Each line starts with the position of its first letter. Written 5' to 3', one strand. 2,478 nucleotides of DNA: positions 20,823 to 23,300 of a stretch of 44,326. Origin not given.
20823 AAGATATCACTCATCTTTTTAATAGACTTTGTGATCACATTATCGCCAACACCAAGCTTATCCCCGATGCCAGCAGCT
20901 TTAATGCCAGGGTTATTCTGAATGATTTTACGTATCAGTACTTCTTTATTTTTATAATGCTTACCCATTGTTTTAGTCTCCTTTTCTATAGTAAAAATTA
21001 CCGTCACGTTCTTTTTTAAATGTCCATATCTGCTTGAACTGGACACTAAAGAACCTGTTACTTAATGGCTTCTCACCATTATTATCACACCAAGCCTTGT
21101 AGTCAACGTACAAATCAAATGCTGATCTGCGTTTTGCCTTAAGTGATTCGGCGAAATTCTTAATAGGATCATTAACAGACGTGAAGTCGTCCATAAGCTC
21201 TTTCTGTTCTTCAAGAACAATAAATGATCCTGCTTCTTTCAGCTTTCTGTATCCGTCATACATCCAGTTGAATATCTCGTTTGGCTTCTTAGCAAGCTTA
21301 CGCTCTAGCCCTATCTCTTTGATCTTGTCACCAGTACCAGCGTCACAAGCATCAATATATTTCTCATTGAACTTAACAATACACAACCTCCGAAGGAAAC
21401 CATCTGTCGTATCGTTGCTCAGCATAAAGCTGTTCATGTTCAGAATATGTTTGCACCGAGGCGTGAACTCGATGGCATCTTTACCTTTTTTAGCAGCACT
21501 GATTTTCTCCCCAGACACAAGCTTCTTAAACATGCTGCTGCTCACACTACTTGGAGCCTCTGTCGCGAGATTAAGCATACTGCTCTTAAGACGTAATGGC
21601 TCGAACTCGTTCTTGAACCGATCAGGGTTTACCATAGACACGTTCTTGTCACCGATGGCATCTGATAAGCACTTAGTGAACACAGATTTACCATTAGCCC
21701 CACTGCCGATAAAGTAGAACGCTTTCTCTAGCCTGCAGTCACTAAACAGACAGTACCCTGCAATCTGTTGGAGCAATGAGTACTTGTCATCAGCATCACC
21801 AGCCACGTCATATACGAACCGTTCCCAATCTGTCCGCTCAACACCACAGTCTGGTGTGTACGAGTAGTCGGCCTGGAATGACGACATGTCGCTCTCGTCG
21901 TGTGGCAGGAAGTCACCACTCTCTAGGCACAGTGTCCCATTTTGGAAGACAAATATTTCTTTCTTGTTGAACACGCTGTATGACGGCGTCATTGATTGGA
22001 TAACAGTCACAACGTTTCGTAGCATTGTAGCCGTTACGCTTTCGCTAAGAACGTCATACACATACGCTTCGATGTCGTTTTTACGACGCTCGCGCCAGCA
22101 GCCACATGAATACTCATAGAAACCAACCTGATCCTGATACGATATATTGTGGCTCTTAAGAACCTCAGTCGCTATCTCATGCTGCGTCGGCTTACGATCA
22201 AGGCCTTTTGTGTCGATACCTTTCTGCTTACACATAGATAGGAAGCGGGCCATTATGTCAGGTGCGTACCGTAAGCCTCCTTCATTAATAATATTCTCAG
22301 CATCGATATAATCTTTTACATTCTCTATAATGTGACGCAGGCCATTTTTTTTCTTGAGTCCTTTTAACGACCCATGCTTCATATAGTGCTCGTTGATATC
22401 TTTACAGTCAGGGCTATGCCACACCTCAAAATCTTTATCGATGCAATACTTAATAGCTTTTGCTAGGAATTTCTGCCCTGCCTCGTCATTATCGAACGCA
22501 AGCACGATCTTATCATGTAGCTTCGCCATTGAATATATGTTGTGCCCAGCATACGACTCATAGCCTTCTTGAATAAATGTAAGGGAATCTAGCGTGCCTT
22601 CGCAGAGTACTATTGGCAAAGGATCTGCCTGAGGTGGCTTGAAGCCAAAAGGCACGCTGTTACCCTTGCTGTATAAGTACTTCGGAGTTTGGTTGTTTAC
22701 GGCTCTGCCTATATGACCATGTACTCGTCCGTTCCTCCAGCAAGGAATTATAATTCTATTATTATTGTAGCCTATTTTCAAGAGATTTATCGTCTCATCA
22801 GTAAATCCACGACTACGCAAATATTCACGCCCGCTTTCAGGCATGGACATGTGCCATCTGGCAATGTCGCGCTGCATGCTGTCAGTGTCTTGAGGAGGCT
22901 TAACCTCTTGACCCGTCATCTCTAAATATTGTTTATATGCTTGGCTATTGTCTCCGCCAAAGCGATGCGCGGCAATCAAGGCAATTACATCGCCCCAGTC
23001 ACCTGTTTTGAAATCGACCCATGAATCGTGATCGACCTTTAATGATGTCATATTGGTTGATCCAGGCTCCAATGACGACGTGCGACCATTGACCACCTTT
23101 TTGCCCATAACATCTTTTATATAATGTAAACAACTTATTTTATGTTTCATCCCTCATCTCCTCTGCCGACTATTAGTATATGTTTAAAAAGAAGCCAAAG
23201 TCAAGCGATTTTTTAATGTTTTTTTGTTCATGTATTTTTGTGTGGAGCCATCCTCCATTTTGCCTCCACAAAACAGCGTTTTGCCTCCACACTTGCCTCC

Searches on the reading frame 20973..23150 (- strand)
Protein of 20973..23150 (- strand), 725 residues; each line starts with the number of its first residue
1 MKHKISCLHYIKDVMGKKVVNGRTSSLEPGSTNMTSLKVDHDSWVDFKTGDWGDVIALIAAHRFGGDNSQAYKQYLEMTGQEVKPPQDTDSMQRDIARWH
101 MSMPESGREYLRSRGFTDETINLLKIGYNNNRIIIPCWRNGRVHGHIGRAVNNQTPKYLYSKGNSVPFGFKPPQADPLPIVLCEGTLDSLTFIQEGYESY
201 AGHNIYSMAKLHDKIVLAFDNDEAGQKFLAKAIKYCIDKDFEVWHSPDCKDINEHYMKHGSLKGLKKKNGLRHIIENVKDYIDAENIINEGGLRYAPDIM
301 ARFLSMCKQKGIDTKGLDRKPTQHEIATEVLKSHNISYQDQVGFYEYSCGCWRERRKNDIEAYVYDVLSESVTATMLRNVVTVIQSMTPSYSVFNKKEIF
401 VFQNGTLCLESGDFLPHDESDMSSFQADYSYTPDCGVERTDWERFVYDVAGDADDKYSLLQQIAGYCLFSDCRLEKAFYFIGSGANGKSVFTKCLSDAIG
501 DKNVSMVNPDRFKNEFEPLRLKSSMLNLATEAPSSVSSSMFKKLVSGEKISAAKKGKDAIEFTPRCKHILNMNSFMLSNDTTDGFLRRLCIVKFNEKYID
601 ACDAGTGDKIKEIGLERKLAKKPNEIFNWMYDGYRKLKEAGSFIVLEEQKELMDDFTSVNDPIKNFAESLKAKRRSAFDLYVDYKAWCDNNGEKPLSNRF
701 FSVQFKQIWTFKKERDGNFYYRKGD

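Call 8: search_protein_families(library=pfam, proteins=[window:20973-23150:-], max_evalue=0.01)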
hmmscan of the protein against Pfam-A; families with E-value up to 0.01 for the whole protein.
window:20973-23150:- (725 aa): 8 families
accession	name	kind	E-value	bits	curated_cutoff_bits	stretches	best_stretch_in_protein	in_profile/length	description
PF19263.5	DUF5906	-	3.1e-15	57.2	27.6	1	480-588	1-114/114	Family of unknown function (DUF5906)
PF13155.12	Toprim_2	-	2.8e-09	37.7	22.1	1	181-254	1-86/88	Toprim-like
PF08706.16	D5_N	-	4.1e-08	34.1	22.4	1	330-449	52-143/145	D5 N terminal like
PF03288.22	Pox_D5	-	1.5e-05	25.8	21.4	1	660-720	3-72/86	Poxvirus D5 protein-like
PF08275.17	DNAG_N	-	2e-05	25.1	26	0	105-131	12-38/128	DNA primase catalytic core, N-terminal domain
PF01751.28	Toprim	-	0.00043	20.8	23.1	0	205-238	49-86/96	Toprim domain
PF13362.12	Toprim_3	-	0.002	19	27.2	1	209-261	38-94/95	Toprim domain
PF13662.12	Toprim_4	-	0.0078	16.9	25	0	210-241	48-79/85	Toprim domain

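Call 9: search_protein_families(library=phrogs, proteins=[window:20973-23150:-], max_evalue=0.001)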
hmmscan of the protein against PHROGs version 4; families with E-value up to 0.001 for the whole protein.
window:20973-23150:- (725 aa): 15 families
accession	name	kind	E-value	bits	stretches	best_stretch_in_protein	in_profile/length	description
phrog_864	-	DNA, RNA and nucleotide metabolism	6.7e-66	224.5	1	309-715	193-607/1064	DNA primase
phrog_1829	-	DNA, RNA and nucleotide metabolism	1.3e-56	193.2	1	313-721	320-751/772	DNA primase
phrog_6088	-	DNA, RNA and nucleotide metabolism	2.3e-47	162.9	1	180-708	190-745/772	DNA primase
phrog_1156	-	DNA, RNA and nucleotide metabolism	2e-44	153.4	1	220-720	365-820/855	DNA primase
phrog_7601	-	unknown function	3.4e-29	103.2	1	459-710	4-255/289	-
phrog_47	-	DNA, RNA and nucleotide metabolism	6.7e-27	95.4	1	105-268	148-324/947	DNA primase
phrog_2478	-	DNA, RNA and nucleotide metabolism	3.3e-26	92.6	1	400-701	509-814/854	DNA polymerase/primase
phrog_239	-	DNA, RNA and nucleotide metabolism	2.3e-18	67.5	1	30-283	53-317/801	DNA primase/helicase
phrog_1883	-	DNA, RNA and nucleotide metabolism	1.2e-15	57.9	1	442-719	458-739/756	DNA helicase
phrog_6444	-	DNA, RNA and nucleotide metabolism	3.3e-13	50.3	1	131-262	202-357/577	DNA primase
phrog_16213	-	DNA, RNA and nucleotide metabolism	5.8e-13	49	1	359-710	271-636/732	DNA primase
phrog_16950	-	DNA, RNA and nucleotide metabolism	1.5e-11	43.9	1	399-714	481-816/843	DNA primase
phrog_849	-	DNA, RNA and nucleotide metabolism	7.5e-06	26.2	1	109-262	151-334/435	DNA primase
phrog_12939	-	DNA, RNA and nucleotide metabolism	1.5e-05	25.9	1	442-562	180-303/368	DNA primase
phrog_2249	-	DNA, RNA and nucleotide metabolism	0.00043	20.1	0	410-701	470-752/802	DNA primase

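Call 10: search_dna_similar(query=window:20973-23150:-, collection=phages, mode=protein, max_rows=25)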
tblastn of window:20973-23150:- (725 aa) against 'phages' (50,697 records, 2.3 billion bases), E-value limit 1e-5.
Records with a match: 1340; places in all: 1340; records where one place covers at least 80% of the query: 0.
Best place of each record, by identity: <60% 1340.
By first word of the organism name: Streptococcus 418; Mycobacterium 237; Enterococcus 126; Microbacterium 110; Vibrio 95; Arthrobacter 74; Streptomyces 46; Bacteriophage 21; Curtobacterium 17; Lactobacillus 17; and 61 more.
By host as written in the record: Mycobacterium smegmatis mc2 155 168; - 105; Streptococcus thermophilus 102; Microbacterium foliorum NRRL B-24224 57; Arthrobacter globiformis B-2979 45; Vibrio lentus 44; Enterococcus faecalis 41; Mycobacterium smegmatis mc#155 35; and 414 more.
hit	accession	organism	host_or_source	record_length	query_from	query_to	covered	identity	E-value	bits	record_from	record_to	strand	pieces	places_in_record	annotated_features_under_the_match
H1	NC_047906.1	Streptomyces phage Rowa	Streptomyces azureus NRRL B-2655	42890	166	710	75%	23.0%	9e-20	100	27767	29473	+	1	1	DNA primase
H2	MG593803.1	Streptomyces phage Rowa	Streptomyces azureus NRRL B-2655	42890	166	710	75%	23.0%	9e-20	100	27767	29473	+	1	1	DNA primase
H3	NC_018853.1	Streptomyces phage TG1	Streptomyces avermitilis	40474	166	694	73%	22.4%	8e-16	88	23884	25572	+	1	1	DNA primase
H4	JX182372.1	Streptomyces phage TG1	Streptomyces avermitilis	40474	166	694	73%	22.4%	8e-16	88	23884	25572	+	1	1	DNA primase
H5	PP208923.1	Arthrobacter phage TforTroy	Arthrobacter globiformis B-2979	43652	184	717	74%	22.0%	3e-10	70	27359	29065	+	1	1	39: DNA primase/helicase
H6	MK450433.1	Streptomyces phage Sebastisaurus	Streptomyces xanthochromogenes NRRL ...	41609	181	718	74%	21.7%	2e-16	91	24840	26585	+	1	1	33: DNA primase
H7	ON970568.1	Microbacterium phage Cen1621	Microbacterium foliorum NRRL B-24224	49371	150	701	76%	21.1%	2e-12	77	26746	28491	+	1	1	41: DNA primase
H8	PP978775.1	Arthrobacter phage Pumpkins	Arthrobacter globiformis B-2979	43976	184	717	74%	21.8%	2e-9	67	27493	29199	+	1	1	37: DNA primase/helicase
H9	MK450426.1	Streptomyces phage Euratis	Streptomyces griseus ATCC 10137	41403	180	694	71%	22.4%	1e-15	87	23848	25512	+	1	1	32: DNA primase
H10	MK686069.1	Streptomyces phage Heather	Streptomyces mirabilis NRRL B-2400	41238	181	718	74%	20.9%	4e-16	89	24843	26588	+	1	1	34: DNA primase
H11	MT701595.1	Streptomyces phage Shaeky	Streptomyces sp.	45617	181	710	73%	21.1%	5e-17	92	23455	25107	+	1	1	DNA primase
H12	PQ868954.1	Curtobacterium phage CliffHanger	Curtobacterium flaccumfaciens NRRL ...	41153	132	698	78%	19.7%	1e-15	88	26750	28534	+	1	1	43: DNA primase/helicase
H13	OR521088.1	Microbacterium phage FlameThrower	Microbacterium foliorum NRRL B-24224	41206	132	689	77%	19.9%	6e-15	86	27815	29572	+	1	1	39: DNA primase/helicase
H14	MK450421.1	Streptomyces phage Vash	Streptomyces griseus ATCC 10137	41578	166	694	73%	20.9%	1e-15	88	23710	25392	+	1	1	31: DNA primase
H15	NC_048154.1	Streptomyces phage Vash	Streptomyces griseus ATCC 10137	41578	166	694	73%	20.9%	1e-15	88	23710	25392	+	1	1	31: DNA primase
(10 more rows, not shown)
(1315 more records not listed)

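Call 12: find_related_loci(query=window:20973-23150:-, collection=viral_contigs, flank=6000)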
Query window:20973-23150:- (725 aa) in viral_contigs; peptide patterns used: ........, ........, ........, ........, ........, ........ (x = any residue, [..] = any of these).
27 stretches matched a pattern; 2 encode a relative of the query (tblastn E <= 1e-3); 2 distinct loci.
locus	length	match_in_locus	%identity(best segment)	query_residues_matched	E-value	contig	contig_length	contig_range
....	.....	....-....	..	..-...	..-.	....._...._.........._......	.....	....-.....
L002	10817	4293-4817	26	94-253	8e-7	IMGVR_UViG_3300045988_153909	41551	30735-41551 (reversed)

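Call 13: find_encoding_contigs(protein=window:20973-23150:-, flank=3000, max_places=6)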
Protein window:20973-23150:- (725 aa): 4 contigs read that carry it; 1 place shown.
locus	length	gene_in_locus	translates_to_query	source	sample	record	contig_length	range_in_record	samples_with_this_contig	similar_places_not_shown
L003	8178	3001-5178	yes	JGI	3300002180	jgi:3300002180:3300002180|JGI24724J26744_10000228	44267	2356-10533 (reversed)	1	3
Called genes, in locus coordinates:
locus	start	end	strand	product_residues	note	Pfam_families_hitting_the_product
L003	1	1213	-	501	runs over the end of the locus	PF17289:Terminase_6C (weak)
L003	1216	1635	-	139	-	-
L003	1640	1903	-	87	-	-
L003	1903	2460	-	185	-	-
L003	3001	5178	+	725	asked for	PF08275:DNAG_N (faint), PF13155:Toprim_2, PF08706:D5_N, PF19263:DUF5906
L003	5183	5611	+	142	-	-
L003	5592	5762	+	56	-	-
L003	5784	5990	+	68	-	-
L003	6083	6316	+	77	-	-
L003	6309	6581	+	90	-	-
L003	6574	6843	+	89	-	-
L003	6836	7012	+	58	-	-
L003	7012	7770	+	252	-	PF12705:PDDEXK_1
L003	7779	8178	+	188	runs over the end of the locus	PF01381:HTH_3 (faint), PF04545:Sigma70_r4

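Call 14: find_homologous_proteins(query=window:20973-23150:-)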
Query window:20973-23150:- (725 aa): 82 proteins with E <= 0.001 among 5768 candidates.
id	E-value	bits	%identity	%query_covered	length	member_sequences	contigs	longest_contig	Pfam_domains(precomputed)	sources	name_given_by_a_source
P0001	0.0e+0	1705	100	100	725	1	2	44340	PF08275.18,PF13155.13,PF19263.6,PF08706.17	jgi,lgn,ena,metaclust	metaclust:\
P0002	5.6e-118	414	34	98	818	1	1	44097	PF13155.13,PF13662.13,PF19263.6,PF01751.29,PF13362.13,PF08706.17,PF03288.23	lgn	-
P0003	2.3e-113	398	34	99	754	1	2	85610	PF13155.13,PF19263.6,PF08706.17,PF03288.23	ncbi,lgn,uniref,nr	ncbi:phage/plasmid primase, P4 family [Cloacibacillus evryensis]|uniref:phage/plasmid primase, P4 fa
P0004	2.3e-111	392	33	100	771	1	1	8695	PF13155.13,PF13662.13,PF19263.6,PF08706.17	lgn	-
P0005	6.7e-104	367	31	98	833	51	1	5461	PF13155.13,PF19263.6,PF08706.17,PF03288.23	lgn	-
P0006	8.4e-103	363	33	98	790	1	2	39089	PF13155.13,PF19263.6,PF08706.17,PF03288.23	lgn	-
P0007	1.6e-101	359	31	99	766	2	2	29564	PF08275.18,PF13155.13,PF13662.13,PF19263.6,PF01751.29,PF13362.13,PF08706.17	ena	-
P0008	9.9e-100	353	32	98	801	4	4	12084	PF13155.13,PF13662.13,PF19263.6,PF01751.29,PF08706.17,PF03288.23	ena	-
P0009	2.7e-99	352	31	97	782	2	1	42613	PF13155.13,PF13662.13,PF19263.6,PF01751.29,PF13362.13,PF08706.17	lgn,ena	-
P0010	9.2e-99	350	31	97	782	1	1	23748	PF13155.13,PF13662.13,PF19263.6,PF01751.29,PF13362.13,PF08706.17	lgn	-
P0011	6.7e-98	347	33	92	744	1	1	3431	PF13155.13,PF13662.13,PF19263.6,PF08706.17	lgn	-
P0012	8.6e-98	347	31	98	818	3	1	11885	PF13155.13,PF19263.6,PF08706.17,PF03288.23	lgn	-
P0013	5.7e-97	344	31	97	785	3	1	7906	PF13155.13,PF13662.13,PF19263.6,PF01751.29,PF13362.13,PF08706.17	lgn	-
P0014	6.8e-95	337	32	97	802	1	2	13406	PF13155.13,PF13662.13,PF19263.6,PF08706.17,PF03288.23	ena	-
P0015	5.0e-94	334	30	97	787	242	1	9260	PF13155.13,PF13662.13,PF19263.6,PF01751.29,PF08706.17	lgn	-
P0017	5.9e-93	331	31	96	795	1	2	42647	PF13155.13,PF13662.13,PF19263.6,PF08706.17,PF03288.23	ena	-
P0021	1.3e-89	320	31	97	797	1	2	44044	PF13155.13,PF19263.6,PF08706.17,PF03288.23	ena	-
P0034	5.3e-28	116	26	54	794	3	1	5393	PF19263.6,PF16793.11,PF08706.17,PF08708.17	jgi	jgi:P4 family phage/plasmid primase-like protien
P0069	1.8e-7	48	27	33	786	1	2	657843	PF19263.6,PF08706.17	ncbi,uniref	ncbi:phage/plasmid primase, P4 family [Streptomyces sp. NPDC090231]|uniref:phage/plasmid primase, P4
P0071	3.4e-7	47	23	45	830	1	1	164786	PF19263.6,PF08706.17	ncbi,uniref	ncbi:phage/plasmid primase, P4 family [Streptomyces sp. NPDC056638]|uniref:phage/plasmid primase, P4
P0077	2.6e-6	44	23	44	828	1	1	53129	PF19263.6,PF08706.17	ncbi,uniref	ncbi:phage/plasmid primase, P4 family [Streptomyces sp. NPDC057557]|uniref:phage/plasmid primase, P4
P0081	1.1e-4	39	25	33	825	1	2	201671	PF19263.6,PF08706.17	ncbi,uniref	ncbi:phage/plasmid primase, P4 family [Streptomyces anulatus]|uniref:DNA primase family protein n=1 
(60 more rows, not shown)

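Call 15: find_encoding_contigs(protein=P0002, flank=5000, max_places=2)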
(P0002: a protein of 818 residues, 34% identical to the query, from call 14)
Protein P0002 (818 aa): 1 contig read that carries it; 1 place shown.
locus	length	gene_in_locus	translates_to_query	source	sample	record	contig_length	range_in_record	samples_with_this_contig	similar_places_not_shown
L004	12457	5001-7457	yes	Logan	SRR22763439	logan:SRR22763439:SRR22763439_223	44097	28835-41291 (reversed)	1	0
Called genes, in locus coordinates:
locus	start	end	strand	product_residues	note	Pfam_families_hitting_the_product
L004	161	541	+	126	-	-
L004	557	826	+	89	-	PF13560:HTH_31, PF12844:HTH_19 (weak), PF01381:HTH_3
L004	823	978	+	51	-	-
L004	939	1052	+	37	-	-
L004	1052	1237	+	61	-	-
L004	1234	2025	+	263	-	PF12705:PDDEXK_1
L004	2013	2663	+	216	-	PF13479:AAA_24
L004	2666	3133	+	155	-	-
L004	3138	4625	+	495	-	PF00270:DEAD (faint), PF04851:ResIII, PF00271:Helicase_C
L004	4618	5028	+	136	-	PF03838:RecU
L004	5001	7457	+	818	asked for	PF01751:Toprim (faint), PF13155:Toprim_2, PF13362:Toprim_3 (weak), PF13662:Toprim_4 (weak), PF08706:D5_N, PF19263:DUF5906, PF03288:Pox_D5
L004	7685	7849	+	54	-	-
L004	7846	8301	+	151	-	PF09152:DUF1937, PF14359:DUF4406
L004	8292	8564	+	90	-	-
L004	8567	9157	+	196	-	-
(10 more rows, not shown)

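Call 16: find_encoding_contigs(protein=P0009, flank=5000, max_places=2)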
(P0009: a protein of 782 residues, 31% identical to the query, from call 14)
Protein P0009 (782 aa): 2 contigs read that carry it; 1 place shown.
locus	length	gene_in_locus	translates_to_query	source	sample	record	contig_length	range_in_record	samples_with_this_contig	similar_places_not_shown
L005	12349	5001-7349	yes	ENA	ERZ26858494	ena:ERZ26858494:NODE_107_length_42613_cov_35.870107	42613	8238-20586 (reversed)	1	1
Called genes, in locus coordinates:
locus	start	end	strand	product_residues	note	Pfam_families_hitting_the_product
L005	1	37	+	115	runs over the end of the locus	-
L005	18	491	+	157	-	PF13384:HTH_23 (faint), PF13936:HTH_38 (faint)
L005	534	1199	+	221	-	-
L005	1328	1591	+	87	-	-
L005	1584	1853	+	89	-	-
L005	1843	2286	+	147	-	PF11753:DUF3310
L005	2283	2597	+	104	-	-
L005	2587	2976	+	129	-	PF21825:Sequestin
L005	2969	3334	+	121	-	PF24746:DUF7694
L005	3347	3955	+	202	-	-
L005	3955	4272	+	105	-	PF03819:MazG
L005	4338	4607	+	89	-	-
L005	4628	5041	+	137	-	PF03838:RecU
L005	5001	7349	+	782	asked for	PF01751:Toprim, PF13362:Toprim_3 (faint), PF13662:Toprim_4, PF13155:Toprim_2, PF08706:D5_N, PF19263:DUF5906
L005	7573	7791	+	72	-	-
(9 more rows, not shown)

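Call 17: find_encoding_contigs(protein=P0021, flank=5000, max_places=2)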
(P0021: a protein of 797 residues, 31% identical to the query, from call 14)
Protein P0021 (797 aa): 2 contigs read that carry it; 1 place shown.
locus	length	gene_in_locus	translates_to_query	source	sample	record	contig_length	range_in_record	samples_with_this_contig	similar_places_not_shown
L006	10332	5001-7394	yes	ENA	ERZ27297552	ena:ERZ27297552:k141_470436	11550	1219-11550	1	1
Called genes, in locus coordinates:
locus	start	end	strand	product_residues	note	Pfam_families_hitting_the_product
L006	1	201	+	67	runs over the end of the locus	-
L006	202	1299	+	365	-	PF01507:PAPS_reduct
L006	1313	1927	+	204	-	-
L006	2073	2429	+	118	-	PF08774:VRR_NUC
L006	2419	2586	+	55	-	-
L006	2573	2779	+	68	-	-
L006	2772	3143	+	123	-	PF18909:dGTP_diPhyd_N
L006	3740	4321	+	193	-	PF18013:Phage_lysozyme2 (weak), PF01464:SLT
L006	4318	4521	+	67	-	PF14354:Lar_restr_allev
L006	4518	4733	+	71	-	-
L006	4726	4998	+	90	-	-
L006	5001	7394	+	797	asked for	PF13155:Toprim_2, PF08706:D5_N, PF19263:DUF5906, PF03288:Pox_D5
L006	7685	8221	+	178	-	-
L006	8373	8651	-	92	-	-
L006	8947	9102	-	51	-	-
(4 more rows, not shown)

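Call 27: search_solved_structures(query=window:20973-23150:-, max_evalue=1, show_alignments=2)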
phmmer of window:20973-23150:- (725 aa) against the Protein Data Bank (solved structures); distinct sequences matched with E-value up to 1: 7.
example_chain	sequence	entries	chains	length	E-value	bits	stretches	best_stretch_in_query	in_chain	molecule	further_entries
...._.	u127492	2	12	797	5.7e-21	77.8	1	391-707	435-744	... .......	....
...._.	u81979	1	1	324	0.013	17.2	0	130-269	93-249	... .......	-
4e2k_A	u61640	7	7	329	0.013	17.1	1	130-313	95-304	DNA primase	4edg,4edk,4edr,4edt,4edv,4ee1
1eqn_A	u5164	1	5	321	0.018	16.7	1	131-234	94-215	DNA PRIMASE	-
1dd9_A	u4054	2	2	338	0.02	16.5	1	131-234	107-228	DNA PRIMASE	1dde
3b39_A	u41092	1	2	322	0.034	15.8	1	131-227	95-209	DNA primase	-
2au3_A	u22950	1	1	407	0.085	14.4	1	131-260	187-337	DNA primase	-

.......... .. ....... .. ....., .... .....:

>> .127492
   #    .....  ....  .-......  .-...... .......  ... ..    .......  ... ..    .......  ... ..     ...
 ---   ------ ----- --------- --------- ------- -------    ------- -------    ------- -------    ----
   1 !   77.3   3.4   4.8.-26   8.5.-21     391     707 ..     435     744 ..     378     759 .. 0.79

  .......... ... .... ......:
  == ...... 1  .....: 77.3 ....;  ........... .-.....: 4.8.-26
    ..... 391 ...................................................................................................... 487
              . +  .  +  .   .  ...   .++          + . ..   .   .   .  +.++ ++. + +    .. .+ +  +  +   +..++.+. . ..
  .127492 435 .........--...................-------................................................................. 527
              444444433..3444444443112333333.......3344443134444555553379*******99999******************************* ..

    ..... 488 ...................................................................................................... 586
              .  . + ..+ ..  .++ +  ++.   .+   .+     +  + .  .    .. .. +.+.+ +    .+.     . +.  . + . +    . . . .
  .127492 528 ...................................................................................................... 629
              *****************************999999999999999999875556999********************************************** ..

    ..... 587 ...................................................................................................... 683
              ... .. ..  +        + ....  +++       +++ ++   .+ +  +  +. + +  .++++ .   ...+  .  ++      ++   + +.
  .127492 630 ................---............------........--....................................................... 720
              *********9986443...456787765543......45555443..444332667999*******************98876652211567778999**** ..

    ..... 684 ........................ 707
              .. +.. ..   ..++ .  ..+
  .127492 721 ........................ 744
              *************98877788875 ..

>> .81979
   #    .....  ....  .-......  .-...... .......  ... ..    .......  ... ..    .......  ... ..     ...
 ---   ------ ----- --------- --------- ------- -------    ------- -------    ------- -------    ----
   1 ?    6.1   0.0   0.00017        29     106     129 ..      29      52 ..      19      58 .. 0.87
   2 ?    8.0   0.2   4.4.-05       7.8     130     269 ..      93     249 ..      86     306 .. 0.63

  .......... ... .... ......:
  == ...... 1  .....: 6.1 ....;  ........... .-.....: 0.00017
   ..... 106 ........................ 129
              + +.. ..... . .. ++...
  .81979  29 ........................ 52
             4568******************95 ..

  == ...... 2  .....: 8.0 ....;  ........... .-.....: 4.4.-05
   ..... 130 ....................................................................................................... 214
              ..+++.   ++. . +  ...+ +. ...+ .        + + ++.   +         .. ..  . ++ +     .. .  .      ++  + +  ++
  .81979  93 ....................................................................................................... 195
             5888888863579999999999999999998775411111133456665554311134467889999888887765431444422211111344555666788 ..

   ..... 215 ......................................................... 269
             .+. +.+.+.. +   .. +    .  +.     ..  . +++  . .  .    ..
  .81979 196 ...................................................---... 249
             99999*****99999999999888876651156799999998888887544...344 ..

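Call 30: find_encoding_contigs(protein=P0003, flank=3000, max_places=1)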
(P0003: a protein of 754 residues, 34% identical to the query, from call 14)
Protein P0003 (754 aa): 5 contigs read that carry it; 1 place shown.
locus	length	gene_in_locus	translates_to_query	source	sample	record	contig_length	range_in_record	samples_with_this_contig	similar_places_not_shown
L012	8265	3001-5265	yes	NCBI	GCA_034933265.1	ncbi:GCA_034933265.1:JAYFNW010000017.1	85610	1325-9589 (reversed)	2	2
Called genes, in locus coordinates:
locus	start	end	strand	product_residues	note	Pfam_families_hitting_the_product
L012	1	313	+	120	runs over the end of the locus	PF24963:DUF7768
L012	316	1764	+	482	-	PF00145:DNA_methylase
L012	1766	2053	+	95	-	PF27050:Phage_P22_Y8K6 (weak)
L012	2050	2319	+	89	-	-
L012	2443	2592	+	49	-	-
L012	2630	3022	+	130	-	-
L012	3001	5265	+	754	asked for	PF13155:Toprim_2, PF08706:D5_N, PF19263:DUF5906, PF03288:Pox_D5 (weak)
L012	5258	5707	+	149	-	-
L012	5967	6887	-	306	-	PF00892:EamA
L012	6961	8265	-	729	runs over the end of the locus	PF07669:Eco57I, PF12950:TaqI_C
